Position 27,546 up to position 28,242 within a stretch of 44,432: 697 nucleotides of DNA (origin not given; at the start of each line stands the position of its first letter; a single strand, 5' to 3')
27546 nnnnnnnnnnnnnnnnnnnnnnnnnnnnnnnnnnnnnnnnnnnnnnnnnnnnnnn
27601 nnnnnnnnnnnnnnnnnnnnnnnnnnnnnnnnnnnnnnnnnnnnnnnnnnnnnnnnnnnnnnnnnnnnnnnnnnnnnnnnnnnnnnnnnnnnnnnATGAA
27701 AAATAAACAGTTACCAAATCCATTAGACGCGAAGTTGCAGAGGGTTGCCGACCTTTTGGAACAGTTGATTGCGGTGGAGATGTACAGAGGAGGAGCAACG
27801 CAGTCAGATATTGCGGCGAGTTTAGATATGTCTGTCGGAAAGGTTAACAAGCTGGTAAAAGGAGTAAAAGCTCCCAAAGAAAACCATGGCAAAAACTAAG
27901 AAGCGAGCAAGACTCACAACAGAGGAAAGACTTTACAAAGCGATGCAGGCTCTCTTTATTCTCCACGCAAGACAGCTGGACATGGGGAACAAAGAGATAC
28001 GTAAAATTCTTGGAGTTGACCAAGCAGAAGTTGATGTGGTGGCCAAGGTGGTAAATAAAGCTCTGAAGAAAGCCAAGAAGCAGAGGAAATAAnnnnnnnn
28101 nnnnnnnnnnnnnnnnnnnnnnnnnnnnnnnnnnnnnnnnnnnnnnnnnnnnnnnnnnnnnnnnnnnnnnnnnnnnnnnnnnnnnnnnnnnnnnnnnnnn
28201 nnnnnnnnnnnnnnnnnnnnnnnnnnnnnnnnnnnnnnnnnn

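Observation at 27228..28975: Candidate new defence system: four tandem mini-HTH proteins plus a wHTH-nuclease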

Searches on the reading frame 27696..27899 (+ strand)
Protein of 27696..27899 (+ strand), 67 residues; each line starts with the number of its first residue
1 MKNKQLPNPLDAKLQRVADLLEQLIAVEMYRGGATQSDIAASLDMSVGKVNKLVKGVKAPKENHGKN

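Call 4: search_protein_families(library=pfam, proteins=[window:27696-27899:+], max_evalue=1)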
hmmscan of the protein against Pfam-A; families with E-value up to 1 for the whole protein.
window:27696-27899:+ (67 aa): 8 families
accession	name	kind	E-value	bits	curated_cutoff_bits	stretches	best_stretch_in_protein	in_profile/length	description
PF13412.12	HTH_24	-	0.0032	17.4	21.9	1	32-55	16-39/48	Winged helix-turn-helix DNA-binding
PF24034.1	DUF7343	-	0.0066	16.7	27.6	1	26-56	11-41/62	Domain of unknown function (DUF7343)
PF13384.12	HTH_23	-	0.0091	16.2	24.6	1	20-55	4-39/50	Homeodomain-like domain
PF08281.18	Sigma70_r4_2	-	0.014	15.4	25.7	1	25-54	17-47/54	Sigma-70, region 4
PF04545.22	Sigma70_r4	-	0.028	14.4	24.1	1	28-54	15-41/50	Sigma-70, region 4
PF12802.13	MarR_2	-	0.031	14.9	27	1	29-55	14-42/61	MarR family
PF04539.22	Sigma70_r3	-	0.037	14.6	25.3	1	34-59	21-46/78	Sigma-70 region 3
PF21531.3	Rv2175c_wHTH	-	0.043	14.2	27.1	0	37-55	19-37/57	DNA-binding protein Rv2175c, wHTH domain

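Call 5: search_protein_families(library=padloc, proteins=[window:27696-27899:+], max_evalue=1)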
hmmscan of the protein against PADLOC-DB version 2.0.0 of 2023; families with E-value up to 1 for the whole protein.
window:27696-27899:+ (67 aa): 3 families
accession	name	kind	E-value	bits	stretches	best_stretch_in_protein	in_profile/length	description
PDLC04775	PDC-M69A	-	0.011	14.3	1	25-59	12-46/113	-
PDLC03946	RmrA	-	0.011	12.5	1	20-64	301-345/357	-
PDLC04760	PDC-M64C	-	0.028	12.8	1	5-56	12-62/93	-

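Call 7: search_protein_families(library=ncbifam, proteins=[window:27696-27899:+], max_evalue=1)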
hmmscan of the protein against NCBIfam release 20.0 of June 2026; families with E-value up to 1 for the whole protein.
window:27696-27899:+ (67 aa): 6 families
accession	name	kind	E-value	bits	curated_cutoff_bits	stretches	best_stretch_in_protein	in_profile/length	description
NF005448.0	PRK07037.1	equivalog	0.011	15.3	190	1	12-56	112-162/186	RNA polymerase factor sigma-70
TIGR04176.1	MarR_EPS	equivalog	0.027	14.5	88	1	33-57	18-42/105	MarR family EPS-associated transcriptional regulator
NF040595.1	HTH_Cbp1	equivalog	0.076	12.9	140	1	27-55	9-37/135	CRISPR DNA repeat-binding protein Cbp1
TIGR02937.1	sigma70-ECF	superfamily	0.11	12.1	42.9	1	22-57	122-157/165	sigma-70 family RNA polymerase sigma factor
NF049968.1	QhpR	equivalog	0.12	11.4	250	1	15-46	184-215/284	AraC-like transcriptional regulator QhpR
NF005809.0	PRK07670.1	equivalog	0.15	11.5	326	1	2-55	97-148/255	FliA/WhiG family RNA polymerase sigma factor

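Call 8: search_protein_families(library=phrogs, proteins=[window:27696-27899:+], max_evalue=1)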
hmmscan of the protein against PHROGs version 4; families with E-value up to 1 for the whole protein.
window:27696-27899:+ (67 aa): 16 families
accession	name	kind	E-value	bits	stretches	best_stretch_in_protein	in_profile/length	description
phrog_645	-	DNA, RNA and nucleotide metabolism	0.00053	21.2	1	11-56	15-61/196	Rnase E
phrog_1303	-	DNA, RNA and nucleotide metabolism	0.0041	17.9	1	21-61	28-67/184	DNA binding protein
phrog_20648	-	DNA, RNA and nucleotide metabolism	0.041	14.1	1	22-51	195-224/311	dCMP deaminase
phrog_686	-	DNA, RNA and nucleotide metabolism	0.053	14.8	1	12-55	28-70/76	HTH DNA binding protein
phrog_296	-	integration and excision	0.11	12.2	1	23-59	231-266/626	DNA transposition protein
phrog_4779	-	transcription regulation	0.12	14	1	29-62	11-44/98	transcriptional regulator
phrog_6831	-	transcription regulation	0.12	13.4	1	28-58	13-43/68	transcriptional regulator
phrog_37057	-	transcription regulation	0.16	13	1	13-59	10-52/144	transcriptional regulator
phrog_2439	-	transcription regulation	0.16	11.8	1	29-63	16-50/367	transcriptional regulator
phrog_57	-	head and packaging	0.18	12.6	1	30-62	9-41/199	terminase small subunit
phrog_1373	-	transcription regulation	0.19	12.7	1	13-59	58-102/166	transcriptional regulator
phrog_21415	-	unknown function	0.2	12.9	1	6-66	104-165/173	-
phrog_8245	-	moron, auxiliary metabolic gene and host takeover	0.2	12.9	1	26-55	98-127/129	HicB-like antitoxin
phrog_1157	-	integration and excision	0.2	11.8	1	28-61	12-47/422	transposase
phrog_517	-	DNA, RNA and nucleotide metabolism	0.23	13.4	1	28-56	96-124/128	HTH DNA binding protein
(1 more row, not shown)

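Call 100: find_homologous_proteins(query=A6, max_evalue=0.001)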
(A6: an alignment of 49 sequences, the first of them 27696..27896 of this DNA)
Query A6 (49 sequences) (67 aa, profile of the alignment): 311 proteins with E <= 0.001 among 2552 candidates; the best 120 are listed.
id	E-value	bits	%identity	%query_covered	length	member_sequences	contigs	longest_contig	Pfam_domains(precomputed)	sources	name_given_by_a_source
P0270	2.3e-20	90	-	-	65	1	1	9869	-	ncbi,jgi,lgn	jgi:predicted transcriptional regulator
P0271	1.0e-19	88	-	-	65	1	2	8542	-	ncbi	-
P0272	1.5e-19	87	-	-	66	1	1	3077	-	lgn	-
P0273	9.0e-19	85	-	-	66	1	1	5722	-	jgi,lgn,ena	-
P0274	1.0e-18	84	-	-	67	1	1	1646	-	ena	-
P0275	1.2e-18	84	-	-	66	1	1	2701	-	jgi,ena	-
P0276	1.4e-18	84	-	-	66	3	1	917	-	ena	-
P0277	2.1e-18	84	-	-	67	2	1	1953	-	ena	-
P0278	2.1e-18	83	-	-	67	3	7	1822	-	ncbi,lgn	-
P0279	2.5e-18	83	-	-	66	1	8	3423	-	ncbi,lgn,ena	-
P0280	3.5e-18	83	-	-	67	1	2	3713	-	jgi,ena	-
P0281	3.5e-18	83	-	-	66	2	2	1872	-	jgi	jgi:predicted transcriptional regulator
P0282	8.3e-18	82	-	-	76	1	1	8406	-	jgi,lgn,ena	-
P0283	8.6e-18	82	-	-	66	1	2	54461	-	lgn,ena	-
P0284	1.0e-17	81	-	-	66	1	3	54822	-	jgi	-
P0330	2.3e-15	74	-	-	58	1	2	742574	-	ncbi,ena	-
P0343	1.1e-14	72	-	-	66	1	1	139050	-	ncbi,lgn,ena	-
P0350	2.2e-14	71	-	-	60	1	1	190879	-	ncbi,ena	-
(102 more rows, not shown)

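Call 101: find_encoding_contigs(protein=P0330, flank=3000, max_places=1)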
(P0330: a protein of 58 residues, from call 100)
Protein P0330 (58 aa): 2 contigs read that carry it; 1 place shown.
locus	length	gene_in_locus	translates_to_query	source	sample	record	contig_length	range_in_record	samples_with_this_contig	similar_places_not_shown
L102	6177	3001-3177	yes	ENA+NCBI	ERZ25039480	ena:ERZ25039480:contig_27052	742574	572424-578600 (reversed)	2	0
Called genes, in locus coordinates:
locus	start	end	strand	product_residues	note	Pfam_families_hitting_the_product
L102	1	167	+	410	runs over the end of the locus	PF00162:PGK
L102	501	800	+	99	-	PF01022:HTH_5, PF12840:HTH_20, PF12802:MarR_2 (faint)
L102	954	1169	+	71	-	-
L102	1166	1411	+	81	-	-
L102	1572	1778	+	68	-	-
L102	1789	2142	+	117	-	-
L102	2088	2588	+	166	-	-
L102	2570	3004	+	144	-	-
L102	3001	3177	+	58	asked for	-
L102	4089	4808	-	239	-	PF00702:Hydrolase, PF13419:HAD_2, PF13242:Hydrolase_like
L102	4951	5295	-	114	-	PF10609:ParA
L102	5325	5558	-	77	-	PF10609:ParA, PF13614:AAA_31, PF01656:CbiA, PF09140:MipZ (weak)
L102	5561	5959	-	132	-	PF01155:HypA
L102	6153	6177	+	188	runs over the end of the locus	PF02525:Flavodoxin_2, PF03358:FMN_red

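Call 102: find_encoding_contigs(protein=P0343, flank=3000, max_places=1)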
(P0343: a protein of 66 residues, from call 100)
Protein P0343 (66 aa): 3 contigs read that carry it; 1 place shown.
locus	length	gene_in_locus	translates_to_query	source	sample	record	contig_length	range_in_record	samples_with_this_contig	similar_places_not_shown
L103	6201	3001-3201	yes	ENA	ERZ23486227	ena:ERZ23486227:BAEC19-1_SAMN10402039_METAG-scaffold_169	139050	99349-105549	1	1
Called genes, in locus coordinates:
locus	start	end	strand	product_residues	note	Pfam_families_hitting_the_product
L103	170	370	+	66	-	PF00313:CSD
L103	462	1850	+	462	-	PF02310:B12-binding, PF04055:Radical_SAM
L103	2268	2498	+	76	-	-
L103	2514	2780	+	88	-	-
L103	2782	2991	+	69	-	-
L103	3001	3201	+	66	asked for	-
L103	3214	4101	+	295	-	-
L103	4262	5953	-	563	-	PF03979:Sigma70_r1_1, PF00140:Sigma70_r1_2, PF04542:Sigma70_r2, PF04539:Sigma70_r3, PF04545:Sigma70_r4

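Call 103: find_encoding_contigs(protein=P0350, flank=3000, max_places=1)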
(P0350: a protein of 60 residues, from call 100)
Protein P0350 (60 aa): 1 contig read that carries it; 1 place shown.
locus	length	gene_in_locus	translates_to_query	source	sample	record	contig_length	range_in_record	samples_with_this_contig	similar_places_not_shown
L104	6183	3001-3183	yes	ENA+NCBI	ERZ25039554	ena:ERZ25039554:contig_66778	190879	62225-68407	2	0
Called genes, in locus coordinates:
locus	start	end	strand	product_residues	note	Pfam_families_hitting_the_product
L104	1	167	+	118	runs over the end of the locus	-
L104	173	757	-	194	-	PF00004:AAA (weak), PF08433:KTI12 (weak), PF13173:AAA_14 (weak), PF13238:AAA_18, PF13521:AAA_28 (weak), PF13671:AAA_33 (weak), PF20720:nSTAND3 (weak), PF13207:AAA_17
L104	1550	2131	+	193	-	-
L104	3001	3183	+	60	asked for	-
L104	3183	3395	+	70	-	-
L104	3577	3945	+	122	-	-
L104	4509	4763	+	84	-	PF03235:GmrSD_N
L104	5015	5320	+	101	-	-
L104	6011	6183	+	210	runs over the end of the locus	-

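Call 104: find_encoding_contigs(protein=P0284, flank=3000, max_places=1)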
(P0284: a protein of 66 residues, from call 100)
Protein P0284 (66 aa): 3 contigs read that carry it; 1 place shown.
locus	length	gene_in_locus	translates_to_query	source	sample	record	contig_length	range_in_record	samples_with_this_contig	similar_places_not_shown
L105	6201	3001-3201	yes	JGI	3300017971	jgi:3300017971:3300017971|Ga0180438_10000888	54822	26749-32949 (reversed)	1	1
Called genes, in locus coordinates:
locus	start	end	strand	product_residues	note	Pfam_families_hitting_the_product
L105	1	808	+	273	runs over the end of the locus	PF05552:MS_channel_1st_1, PF21088:MS_channel_1st (weak), PF00924:MS_channel_2nd, PF21082:MS_channel_3rd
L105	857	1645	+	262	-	PF05170:AsmA, PF05359:DUF748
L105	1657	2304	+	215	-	PF10050:DUF2284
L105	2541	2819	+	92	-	-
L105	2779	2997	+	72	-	-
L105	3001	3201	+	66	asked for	-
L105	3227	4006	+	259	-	PF18731:HEPN_Swt1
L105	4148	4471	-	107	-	-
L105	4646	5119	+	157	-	PF01475:FUR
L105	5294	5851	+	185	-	PF00210:Ferritin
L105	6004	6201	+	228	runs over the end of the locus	PF00578:AhpC-TSA, PF08534:Redoxin, PF10417:1-cysPrx_C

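Call 111: search_solved_structures(query=A6, max_evalue=1, show_alignments=1)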
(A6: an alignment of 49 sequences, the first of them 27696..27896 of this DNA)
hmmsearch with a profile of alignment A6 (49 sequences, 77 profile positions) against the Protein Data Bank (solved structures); distinct sequences matched with E-value up to 1: 105 (the best 60 are shown).
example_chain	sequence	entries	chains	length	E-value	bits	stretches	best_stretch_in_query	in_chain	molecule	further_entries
8vd6_A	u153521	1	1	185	3.8e-16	61.8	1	38-74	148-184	CAP REPEAT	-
8cws_A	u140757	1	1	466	1.9e-08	37.1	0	38-64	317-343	F4132-2 Chain A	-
8cwy_A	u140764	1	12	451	2.6e-08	36.7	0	38-64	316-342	T32-15-1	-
5cwb_A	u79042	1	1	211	6.1e-07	32.3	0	39-66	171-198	Designed helical repeat protein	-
8tac_A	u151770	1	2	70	0.00016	24.5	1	41-70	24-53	DBP48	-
2x48_A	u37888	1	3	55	0.00098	22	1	38-64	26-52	CAG38821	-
2lvs_A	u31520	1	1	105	0.0015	21.4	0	38-69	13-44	Putative uncharacterized protein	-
7r3g_B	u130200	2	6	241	0.003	20.4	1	41-70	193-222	Regulatory protein RhlR | PROSS optimized variant of RhlR with 75 mutations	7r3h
7mwr_B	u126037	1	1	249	0.003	20.4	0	39-65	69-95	LHD101B4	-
2pij_A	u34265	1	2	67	0.0051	19.7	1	45-67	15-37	Prophage Pfl 6 Cro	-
4l9t_A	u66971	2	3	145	0.0063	19.4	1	42-71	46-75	MepR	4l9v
5w8z_A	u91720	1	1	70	0.0069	19.3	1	45-67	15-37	XPH2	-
5fb2_A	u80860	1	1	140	0.0069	19.3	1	42-71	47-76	MarR family regulatory protein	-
8jzt_A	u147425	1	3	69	0.0072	19.2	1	44-66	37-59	RNA polymerase sigma factor SigF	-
8u3b_G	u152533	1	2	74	0.01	18.7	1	36-72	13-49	Nitrate/nitrite response regulator protein NarL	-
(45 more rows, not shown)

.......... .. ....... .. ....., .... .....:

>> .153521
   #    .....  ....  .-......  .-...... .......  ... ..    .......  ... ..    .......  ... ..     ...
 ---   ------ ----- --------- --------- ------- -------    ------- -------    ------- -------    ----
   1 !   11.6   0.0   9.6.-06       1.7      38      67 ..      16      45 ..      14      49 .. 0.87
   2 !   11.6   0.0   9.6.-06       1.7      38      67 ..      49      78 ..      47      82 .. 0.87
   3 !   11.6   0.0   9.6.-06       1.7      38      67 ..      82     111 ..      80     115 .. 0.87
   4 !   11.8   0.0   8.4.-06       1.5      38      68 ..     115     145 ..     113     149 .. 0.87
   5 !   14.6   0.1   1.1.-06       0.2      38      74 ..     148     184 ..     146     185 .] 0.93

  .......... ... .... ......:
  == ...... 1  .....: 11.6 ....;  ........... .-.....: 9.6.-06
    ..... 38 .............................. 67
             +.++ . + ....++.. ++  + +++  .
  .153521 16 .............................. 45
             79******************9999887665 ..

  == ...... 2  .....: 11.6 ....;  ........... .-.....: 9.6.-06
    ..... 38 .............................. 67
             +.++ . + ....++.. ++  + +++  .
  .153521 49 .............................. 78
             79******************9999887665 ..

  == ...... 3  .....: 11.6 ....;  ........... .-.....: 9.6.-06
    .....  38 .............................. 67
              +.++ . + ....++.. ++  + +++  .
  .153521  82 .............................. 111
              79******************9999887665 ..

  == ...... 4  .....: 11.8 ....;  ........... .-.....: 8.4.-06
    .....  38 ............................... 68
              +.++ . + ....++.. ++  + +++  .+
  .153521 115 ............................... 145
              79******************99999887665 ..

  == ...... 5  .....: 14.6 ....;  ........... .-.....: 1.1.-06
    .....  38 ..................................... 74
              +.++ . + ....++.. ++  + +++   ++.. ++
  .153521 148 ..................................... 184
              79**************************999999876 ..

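Call 116: find_related_loci(query=A8, collection=metagenome_contigs, flank=4000)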
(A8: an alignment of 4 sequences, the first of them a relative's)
Query A8 (259 aa) in metagenome_contigs; peptide patterns used: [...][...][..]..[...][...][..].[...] (x = any residue, [..] = any of these).
202 stretches matched a pattern; 158 encode a relative of the query (tblastn E <= 1e-3); the best 80 are kept; 80 distinct loci.
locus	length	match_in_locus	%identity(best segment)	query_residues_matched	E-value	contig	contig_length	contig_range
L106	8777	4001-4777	100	1-259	7e-175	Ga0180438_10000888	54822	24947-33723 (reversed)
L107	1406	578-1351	66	2-259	2e-128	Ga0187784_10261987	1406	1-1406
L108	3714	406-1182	64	1-259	1e-119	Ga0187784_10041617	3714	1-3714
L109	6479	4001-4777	64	1-259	2e-117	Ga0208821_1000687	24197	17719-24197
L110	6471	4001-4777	64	1-259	2e-117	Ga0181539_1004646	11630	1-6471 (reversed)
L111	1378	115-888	60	2-259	2e-115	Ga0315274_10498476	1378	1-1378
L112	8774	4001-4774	60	2-259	6e-107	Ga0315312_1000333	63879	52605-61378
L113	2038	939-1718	58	1-259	2e-99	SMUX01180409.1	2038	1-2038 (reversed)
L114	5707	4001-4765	52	2-258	6e-86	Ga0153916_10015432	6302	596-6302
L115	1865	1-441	72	113-259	6e-75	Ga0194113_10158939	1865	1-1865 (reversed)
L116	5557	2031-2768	39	2-252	5e-50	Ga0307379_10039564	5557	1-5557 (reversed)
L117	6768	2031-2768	39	2-252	6e-50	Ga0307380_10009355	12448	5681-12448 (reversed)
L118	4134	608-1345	39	2-252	5e-50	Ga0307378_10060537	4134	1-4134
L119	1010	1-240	75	180-259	1e-41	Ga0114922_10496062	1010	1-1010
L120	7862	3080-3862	31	7-258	6e-36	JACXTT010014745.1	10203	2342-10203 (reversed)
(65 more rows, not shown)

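Call 120: search_protein_families(library=padloc, alignment_id=A7, max_evalue=0.01)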
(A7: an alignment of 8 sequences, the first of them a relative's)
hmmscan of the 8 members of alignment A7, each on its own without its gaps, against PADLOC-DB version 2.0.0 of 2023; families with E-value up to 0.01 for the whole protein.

A. member 1, L105:3227-4003:+ (259 aa): 3 families
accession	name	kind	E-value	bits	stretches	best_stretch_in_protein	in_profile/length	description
PDLC04592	PDC-M34B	-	7.3e-49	164.1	1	105-250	44-189/192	-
PDLC04591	PDC-M34B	-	1.1e-30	104.9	1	109-250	41-183/185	-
PDLC04590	PDC-M34B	-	1.7e-23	81.2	1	115-250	9-144/147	-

B. families by the number of members that match (of 8 scanned): 4 families
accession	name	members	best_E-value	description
PDLC04592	PDC-M34B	8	7.3e-49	-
PDLC04590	PDC-M34B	7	1.7e-23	-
PDLC04591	PDC-M34B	6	1.1e-30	-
PDLC01509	Csx1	1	0.0045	CAS-III; associated_signaling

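Call 123: search_protein_families(library=padloc, alignment_id=A9, max_evalue=0.001)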
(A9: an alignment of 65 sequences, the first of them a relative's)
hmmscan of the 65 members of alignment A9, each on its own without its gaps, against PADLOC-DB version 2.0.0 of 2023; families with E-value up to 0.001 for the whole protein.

A. member 1, L105:2731-2994:+ (88 aa): 0 families

B. families by the number of members that match (of 65 scanned): 2 families
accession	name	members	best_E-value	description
PDLC01438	Csa3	1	0.00042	"CAS-I,CAS-II,CAS-III,CAS-IV,CAS-V,CAS-VI; associated_signaling"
PDLC01851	CARF3--CARF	1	0.0006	-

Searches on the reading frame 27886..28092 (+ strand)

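Call 4: search_protein_families(library=pfam, proteins=[window:27886-28092:+], max_evalue=1)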
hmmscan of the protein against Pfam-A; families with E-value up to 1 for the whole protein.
window:27886-28092:+ (68 aa): 2 families
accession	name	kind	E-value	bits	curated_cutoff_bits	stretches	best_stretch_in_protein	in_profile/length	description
PF17399.7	DUF5405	-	0.0077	17.1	21.6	1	12-66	10-60/88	Domain of unknown function (DUF5405)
PF09278.17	MerR-DNA-bind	-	0.01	16.8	25.4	1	24-48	6-30/65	MerR, DNA binding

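Call 5: search_protein_families(library=padloc, proteins=[window:27886-28092:+], max_evalue=1)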
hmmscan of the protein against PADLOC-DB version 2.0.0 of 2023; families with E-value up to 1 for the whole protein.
window:27886-28092:+ (68 aa): 0 families

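Call 7: search_protein_families(library=ncbifam, proteins=[window:27886-28092:+], max_evalue=1)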
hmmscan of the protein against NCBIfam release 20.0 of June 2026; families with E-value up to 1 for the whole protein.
window:27886-28092:+ (68 aa): 2 families
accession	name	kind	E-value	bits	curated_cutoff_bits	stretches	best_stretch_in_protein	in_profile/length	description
TIGR02047.1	CadR-PbrR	equivalog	0.0045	17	151.45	1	10-60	32-84/127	Cd(II)/Pb(II)-responsive transcriptional regulator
NF003056.0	PRK03975.1-4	equivalog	0.033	14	115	1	19-65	8-54/145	putative transcriptional regulator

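Call 8: search_protein_families(library=phrogs, proteins=[window:27886-28092:+], max_evalue=1)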
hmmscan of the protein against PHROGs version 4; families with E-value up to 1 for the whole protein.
window:27886-28092:+ (68 aa): 1 family
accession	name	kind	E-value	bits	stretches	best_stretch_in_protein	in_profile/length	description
phrog_7061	-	DNA, RNA and nucleotide metabolism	0.061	14.9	1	24-52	36-64/70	HTH DNA binding protein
